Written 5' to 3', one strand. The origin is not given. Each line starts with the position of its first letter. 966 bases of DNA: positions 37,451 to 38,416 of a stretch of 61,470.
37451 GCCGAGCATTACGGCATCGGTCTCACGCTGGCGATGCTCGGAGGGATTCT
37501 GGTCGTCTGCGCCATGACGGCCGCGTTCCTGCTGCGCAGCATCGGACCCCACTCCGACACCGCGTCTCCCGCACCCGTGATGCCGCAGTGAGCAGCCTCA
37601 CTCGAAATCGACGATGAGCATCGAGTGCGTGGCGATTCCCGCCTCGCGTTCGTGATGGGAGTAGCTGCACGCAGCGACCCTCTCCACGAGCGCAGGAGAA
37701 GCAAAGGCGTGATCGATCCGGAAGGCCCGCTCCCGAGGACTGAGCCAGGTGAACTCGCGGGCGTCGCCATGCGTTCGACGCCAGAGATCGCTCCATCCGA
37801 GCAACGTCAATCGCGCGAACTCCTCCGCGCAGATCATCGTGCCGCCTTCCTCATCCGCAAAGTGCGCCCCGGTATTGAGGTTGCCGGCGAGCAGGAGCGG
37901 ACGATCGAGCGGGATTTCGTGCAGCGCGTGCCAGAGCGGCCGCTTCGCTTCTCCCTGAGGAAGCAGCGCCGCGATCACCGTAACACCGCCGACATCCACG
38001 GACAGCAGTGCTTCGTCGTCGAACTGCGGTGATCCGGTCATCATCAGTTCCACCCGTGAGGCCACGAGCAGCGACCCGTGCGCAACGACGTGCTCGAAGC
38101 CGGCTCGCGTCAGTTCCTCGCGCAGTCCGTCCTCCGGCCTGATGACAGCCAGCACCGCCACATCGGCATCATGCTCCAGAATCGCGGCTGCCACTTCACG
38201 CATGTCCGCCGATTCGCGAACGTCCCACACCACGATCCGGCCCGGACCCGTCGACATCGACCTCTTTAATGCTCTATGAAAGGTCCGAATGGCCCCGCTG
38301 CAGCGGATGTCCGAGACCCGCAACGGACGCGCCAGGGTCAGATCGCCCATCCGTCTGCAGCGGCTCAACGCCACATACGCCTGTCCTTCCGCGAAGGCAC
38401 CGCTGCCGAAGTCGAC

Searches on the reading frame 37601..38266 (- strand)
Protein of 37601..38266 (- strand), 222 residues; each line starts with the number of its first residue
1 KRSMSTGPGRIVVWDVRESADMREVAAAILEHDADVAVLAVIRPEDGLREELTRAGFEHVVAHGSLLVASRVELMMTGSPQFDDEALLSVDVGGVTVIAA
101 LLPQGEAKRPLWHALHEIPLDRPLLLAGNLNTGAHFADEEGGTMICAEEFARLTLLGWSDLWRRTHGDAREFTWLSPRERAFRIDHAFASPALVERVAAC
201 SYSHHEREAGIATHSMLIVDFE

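Call 29: find_homologous_proteins(query=window:37601-38266:-, max_evalue=0.001)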
Query window:37601-38266:- (222 aa): 11 proteins with E <= 0.001 among 2364 candidates.
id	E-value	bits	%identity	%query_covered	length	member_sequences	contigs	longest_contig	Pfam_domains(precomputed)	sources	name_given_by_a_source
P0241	1.6e-108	379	79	99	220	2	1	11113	-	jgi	-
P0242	9.4e-36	142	39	95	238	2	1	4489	PF03372.30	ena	-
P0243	1.5e-32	131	35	96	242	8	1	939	PF03372.30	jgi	jgi:exonuclease III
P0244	8.1e-31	125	36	95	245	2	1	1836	PF03372.30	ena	-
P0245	5.1e-30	123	35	95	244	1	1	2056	PF03372.30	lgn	-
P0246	4.8e-29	120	36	96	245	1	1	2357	PF03372.30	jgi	jgi:exodeoxyribonuclease-3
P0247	2.3e-28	117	34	96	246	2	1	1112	PF03372.30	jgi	jgi:exonuclease III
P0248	2.6e-28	117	36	95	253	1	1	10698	PF03372.30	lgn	-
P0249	6.3e-28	116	37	96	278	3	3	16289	PF03372.30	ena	-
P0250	1.3e-27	115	35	95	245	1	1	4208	PF03372.30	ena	-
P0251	4.5e-24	103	37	100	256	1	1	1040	PF03372.30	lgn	-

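Call 30: find_encoding_contigs(protein=P0241, flank=10000, max_places=2)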
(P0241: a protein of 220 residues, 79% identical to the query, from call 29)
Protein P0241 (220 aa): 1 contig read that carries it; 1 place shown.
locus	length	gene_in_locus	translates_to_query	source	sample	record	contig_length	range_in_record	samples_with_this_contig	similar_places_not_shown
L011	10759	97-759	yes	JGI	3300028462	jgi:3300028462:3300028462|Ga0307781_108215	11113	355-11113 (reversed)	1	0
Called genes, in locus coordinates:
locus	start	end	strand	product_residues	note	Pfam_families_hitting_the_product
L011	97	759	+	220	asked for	-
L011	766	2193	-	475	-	PF05977:MFS_3, PF07690:MFS_1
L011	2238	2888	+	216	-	PF00484:Pro_CA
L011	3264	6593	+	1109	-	PF01590:GAF, PF13185:GAF_2, PF13492:GAF_3, PF01590:GAF, PF13185:GAF_2, PF08447:PAS_3, PF01590:GAF, PF13185:GAF_2, +5 more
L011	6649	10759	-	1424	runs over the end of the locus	PF01590:GAF, PF03924:CHASE, PF00989:PAS, PF08448:PAS_4, PF13426:PAS_9, PF08447:PAS_3, PF00512:HisKA, PF02518:HATPase_c, +3 more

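Call 39: search_solved_structures(query=A3, max_evalue=0.01, show_alignments=2)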
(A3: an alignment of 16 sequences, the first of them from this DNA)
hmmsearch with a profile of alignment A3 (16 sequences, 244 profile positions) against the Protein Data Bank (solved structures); distinct sequences matched with E-value up to 0.01: 62 (the best 60 are shown).
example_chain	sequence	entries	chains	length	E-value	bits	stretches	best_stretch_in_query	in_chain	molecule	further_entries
6fk4_A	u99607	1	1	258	3.7e-17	66.1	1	4-222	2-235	Exodeoxyribonuclease III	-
6fk5_A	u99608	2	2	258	6.6e-17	65.3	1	4-222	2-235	NExo D146N | Exodeoxyribonuclease III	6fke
2jc4_A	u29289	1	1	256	1.3e-16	64.4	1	5-222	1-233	EXODEOXYRIBONUCLEASE III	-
2jc5_A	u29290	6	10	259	2.1e-16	63.7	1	6-242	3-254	EXODEOXYRIBONUCLEASE | PUTATIVE EXODEOXYRIBONUCLEASE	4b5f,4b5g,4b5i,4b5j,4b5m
8sp5_A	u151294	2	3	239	6.8e-16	62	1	3-220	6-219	LINE-1 retrotransposon endonuclease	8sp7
1vyb_A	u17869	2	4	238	7.9e-16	61.8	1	4-220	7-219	ORF2 CONTAINS A REVERSE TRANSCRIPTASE DOMAIN | LINE-1 retrotransposable element ORF2 protein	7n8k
4b5h_A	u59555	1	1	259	1.4e-15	60.9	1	6-242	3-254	PUTATIVE EXODEOXYRIBONUCLEASE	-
2v0s_A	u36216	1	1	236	5e-15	59.1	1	4-220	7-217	LR1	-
7n8s_A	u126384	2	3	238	6.3e-15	58.8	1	4-220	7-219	LINE-1 retrotransposable element ORF2 protein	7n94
2v0r_A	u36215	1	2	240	6.7e-15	58.7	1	4-220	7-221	LTX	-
9k6g_A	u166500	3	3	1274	1.9e-14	57.2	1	3-219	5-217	LINE-1 retrotransposable element ORF2 protein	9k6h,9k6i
8uw3_A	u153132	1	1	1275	2.4e-14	56.9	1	4-219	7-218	LINE-1 retrotransposable element ORF2 protein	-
9hdo_A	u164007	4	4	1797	3.2e-14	56.5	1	3-219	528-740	LINE-1 retrotransposable element ORF2 protein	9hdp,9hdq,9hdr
8sxt_A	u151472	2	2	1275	8.1e-14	55.2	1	4-219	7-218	LINE-1 retrotransposable element ORF2 protein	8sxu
3w2x_A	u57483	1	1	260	9.7e-14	54.9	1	4-219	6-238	Exodeoxyribonuclease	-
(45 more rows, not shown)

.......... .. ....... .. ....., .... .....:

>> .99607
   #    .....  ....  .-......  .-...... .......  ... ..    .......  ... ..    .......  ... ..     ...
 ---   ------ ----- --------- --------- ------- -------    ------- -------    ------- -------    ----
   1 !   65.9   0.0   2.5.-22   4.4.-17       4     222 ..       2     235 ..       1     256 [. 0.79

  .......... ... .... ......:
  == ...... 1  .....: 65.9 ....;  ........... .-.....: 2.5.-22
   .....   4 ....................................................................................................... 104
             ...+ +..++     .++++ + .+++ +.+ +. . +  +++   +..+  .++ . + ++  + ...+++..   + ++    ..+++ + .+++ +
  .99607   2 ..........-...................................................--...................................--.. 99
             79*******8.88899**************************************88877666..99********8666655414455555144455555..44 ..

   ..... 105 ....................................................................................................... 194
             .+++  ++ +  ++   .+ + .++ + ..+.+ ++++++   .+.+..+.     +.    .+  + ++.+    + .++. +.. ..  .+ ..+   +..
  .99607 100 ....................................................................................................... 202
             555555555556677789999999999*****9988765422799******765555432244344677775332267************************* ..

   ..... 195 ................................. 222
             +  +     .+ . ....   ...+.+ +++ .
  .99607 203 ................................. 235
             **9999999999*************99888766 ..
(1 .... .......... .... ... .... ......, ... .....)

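Call 44: predict_structure(alignment_id=A3)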
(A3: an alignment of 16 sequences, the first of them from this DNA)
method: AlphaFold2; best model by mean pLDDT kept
length: 218 residues; sequences in the alignment: 16
mean_pLDDT: 85.3   pTM: 0.86
mean pLDDT of the five models: 85.3, 85.1, 84.8, 84.6, 84.2
residues with pLDDT >= 90: 132; 70-90: 49; 50-70: 24; < 50: 13
segments of 3 or more residues with pLDDT < 50: 130-139
pLDDT, mean of each block of 10 residues (from residue 1): 84 93 97 92 90 94 94 68 91 93 89 95 80 45 86 92 62 64 93 93 90 93
secondary structure, 60 per line:
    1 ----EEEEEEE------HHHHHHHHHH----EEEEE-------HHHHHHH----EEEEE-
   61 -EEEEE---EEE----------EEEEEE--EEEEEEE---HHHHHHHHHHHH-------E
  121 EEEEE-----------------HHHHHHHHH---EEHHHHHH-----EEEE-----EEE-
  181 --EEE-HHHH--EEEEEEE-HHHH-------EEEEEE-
elements in order: E5-11 H18-27 E32-36 H44-50 E55-59 E62-66 E70-72 E83-88 E91-97 H101-112 E120-125 H143-151 H157-162 E168-171 E177-179 E183-185 H187-190 E193-199 H201-204 E212-217

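Call 48: fold_search(model_id=the predicted structure, library=pdb)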
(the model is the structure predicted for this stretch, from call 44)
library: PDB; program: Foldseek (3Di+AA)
matches with E <= 10: 869; with E <= 0.001: 202
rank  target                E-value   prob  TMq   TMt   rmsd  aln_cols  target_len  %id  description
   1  2voa_A                7.7e-15  1.00  0.79  0.68   4.0       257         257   21  Structure of an AP Endonuclease from Archaeoglobus fulgidus (released 2008-12-09)
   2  1ako                  5.2e-13  1.00  0.78  0.65   4.4       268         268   20  EXONUCLEASE III FROM ESCHERICHIA COLI (released 1997-08-20)
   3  4b5f_A                6.7e-13  1.00  0.74  0.64   4.4       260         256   19  Substrate bound Neisseria AP endonuclease in absence of metal ions (crystal form 1) (released 2012-10-17)
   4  2jc4                  1.1e-12  1.00  0.78  0.67   4.3       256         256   22  3'-5' exonuclease (NExo) from Neisseria Meningitidis (released 2007-03-06)
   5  8sp7                  1.5e-12  1.00  0.72  0.68   5.0       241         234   16  LINE-1 retrotransposon endonuclease domain complex with tranexamic acid (released 2024-05-22)
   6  1vyb_B                1.6e-12  1.00  0.72  0.68   4.8       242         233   17  Endonuclease domain of human LINE1 ORF2p (released 2004-06-04)
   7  2jc5                  1.7e-12  1.00  0.71  0.61   4.6       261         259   18  Apurinic Apyrimidinic (AP) endonuclease (NApe) from Neisseria Meningitidis (released 2007-03-06)
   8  5ewt                  2.7e-12  1.00  0.76  0.68   4.3       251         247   17  Crystal structure of ExoIII endonuclease from Sulfolobus islandicus (released 2016-11-23)
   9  8sp5_A                3.7e-12  1.00  0.72  0.67   5.1       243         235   17  LINE-1 retrotransposon endonuclease domain complex with Mn2+ (released 2024-05-22)
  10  4b5h_A                3.9e-12  1.00  0.69  0.59   5.1       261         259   19  Substate bound inactive mutant of Neisseria AP endonuclease in presence of metal ions (released 2012-10-17)
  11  6fk5_A                5.4e-12  1.00  0.79  0.68   4.1       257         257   22  Structure of 3' phosphatase NExo (D146N) from Neisseria bound to DNA substrate in presence of magnesium ion (released 2018-10-31)
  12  4ruw                  6.5e-12  1.00  0.65  0.39   6.9       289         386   19  The crystal structure of endonuclease/exonuclease/phosphatase from Beutenbergia cavernae DSM 12333 (released 2014-12-24)
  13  6fk4_A                6.9e-12  1.00  0.78  0.68   4.2       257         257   21  Structure of 3' phosphatase NExo (WT) from Neisseria bound to DNA substrate (released 2018-10-31)
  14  8bvm_A                7.4e-12  1.00  0.72  0.62   4.8       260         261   17  Cryo-EM structure of Hfq-Crc-rbsB translation repression complex (released 2023-01-25)
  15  2v0r_A                1.0e-11  1.00  0.69  0.65   5.2       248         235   15  crystal structure of a hairpin exchange variant (LTx) of the targeting LINE-1 retrotransposon endonuclease (released 2007-07-17)
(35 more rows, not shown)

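Call 58: search_protein_representatives(protein=window:37601-38266:-)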
Query: 222 residues. Proteins with E-value up to 0.001 (for the whole library): 961; up to 1e-10: 532; up to 1e-30: 16. The best 150 are listed.
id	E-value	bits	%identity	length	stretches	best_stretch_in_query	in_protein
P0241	5.1e-109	379.3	79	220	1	4-222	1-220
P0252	8.4e-47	176.0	49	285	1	10-221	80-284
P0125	5.2e-45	170.1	42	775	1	10-221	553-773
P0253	2.0e-39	151.8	42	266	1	11-220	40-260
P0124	9.6e-36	139.8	44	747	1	5-219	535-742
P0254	2.2e-35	138.6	46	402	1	5-219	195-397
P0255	9.2e-35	136.6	41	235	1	10-221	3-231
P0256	2.6e-34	135.1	42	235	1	10-221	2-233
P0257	2.8e-33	131.8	44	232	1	29-220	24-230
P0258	4.1e-33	131.2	38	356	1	10-221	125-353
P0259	1.6e-32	129.2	40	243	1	10-220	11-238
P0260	3.4e-32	128.2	43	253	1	7-220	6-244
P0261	1.0e-31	126.7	43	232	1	10-220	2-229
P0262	1.7e-31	125.9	48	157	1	96-221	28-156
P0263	2.8e-31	125.2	41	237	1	10-221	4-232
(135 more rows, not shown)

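Call 69: find_encoding_contigs(protein=P0249, flank=6000, max_places=3)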
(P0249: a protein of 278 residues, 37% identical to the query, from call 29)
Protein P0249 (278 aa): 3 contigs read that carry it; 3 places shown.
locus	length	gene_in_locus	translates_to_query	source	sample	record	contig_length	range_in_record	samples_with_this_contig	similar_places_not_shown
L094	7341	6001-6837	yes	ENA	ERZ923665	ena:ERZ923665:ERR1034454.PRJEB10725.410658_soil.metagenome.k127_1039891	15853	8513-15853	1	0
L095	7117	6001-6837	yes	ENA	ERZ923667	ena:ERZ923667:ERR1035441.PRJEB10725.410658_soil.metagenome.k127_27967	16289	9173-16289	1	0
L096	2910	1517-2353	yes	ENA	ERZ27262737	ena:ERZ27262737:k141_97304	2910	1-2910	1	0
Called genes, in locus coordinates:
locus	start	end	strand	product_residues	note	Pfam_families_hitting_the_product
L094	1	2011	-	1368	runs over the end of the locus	PF05787:PhoX (faint), PF06977:SdiA-regulated (faint), PF08450:SGL (faint), PF24684:Vgb_lyase (faint), PF06739:SBBP (faint), PF01436:NHL (weak), PF25021:TEN_NHL, PF01436:NHL (weak), +3 more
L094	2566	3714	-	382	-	PF01408:GFO_IDH_MocA, PF02894:GFO_IDH_MocA_C, PF22725:GFO_IDH_MocA_C3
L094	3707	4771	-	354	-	PF01261:AP_endonuc_2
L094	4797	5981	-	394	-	PF01408:GFO_IDH_MocA, PF22725:GFO_IDH_MocA_C3 (weak)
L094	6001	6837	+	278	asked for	PF03372:Exo_endo_phos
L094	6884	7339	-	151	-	?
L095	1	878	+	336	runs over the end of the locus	PF04773:FecR (weak)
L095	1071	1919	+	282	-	-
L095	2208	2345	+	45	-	-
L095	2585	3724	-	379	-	PF01408:GFO_IDH_MocA, PF22725:GFO_IDH_MocA_C3, PF02894:GFO_IDH_MocA_C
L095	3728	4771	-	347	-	PF01261:AP_endonuc_2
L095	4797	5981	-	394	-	PF01408:GFO_IDH_MocA, PF22725:GFO_IDH_MocA_C3 (weak)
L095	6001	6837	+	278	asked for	PF03372:Exo_endo_phos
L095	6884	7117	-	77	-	?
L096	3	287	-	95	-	?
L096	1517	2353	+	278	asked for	PF03372:Exo_endo_phos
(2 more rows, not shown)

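Call 72: find_related_loci(query=A3, collection=metagenome_contigs, flank=10000)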
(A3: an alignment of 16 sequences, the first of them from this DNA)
Query A3 (218 aa) in metagenome_contigs; peptide patterns used: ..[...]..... (x = any residue, [..] = any of these).
445 stretches matched a pattern; 227 encode a relative of the query (tblastn E <= 1e-3); the best 80 are kept; 80 distinct loci.
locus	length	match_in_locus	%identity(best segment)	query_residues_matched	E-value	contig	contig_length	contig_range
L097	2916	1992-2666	41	3-217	2e-46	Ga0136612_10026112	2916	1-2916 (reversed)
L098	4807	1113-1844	39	6-217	8e-43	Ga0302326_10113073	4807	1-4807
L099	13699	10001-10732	39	6-217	9e-43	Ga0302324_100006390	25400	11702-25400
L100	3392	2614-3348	37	6-218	2e-41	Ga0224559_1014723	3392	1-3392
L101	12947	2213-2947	38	6-218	4e-41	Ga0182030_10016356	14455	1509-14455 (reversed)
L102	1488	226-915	39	6-218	1e-41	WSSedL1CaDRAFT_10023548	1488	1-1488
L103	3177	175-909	37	6-218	9e-41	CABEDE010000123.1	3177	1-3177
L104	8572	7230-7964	38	6-218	1e-40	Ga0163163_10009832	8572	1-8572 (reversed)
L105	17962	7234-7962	37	6-216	5e-40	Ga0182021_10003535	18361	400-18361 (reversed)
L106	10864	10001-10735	36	6-218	1e-39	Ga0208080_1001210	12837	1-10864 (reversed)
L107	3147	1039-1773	36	6-218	1e-39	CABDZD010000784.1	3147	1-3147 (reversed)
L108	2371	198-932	36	6-218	1e-39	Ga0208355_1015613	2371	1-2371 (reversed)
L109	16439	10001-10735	36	6-218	1e-39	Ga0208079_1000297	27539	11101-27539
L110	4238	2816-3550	36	6-218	9e-40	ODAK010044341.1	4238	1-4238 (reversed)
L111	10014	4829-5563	36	6-218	1e-39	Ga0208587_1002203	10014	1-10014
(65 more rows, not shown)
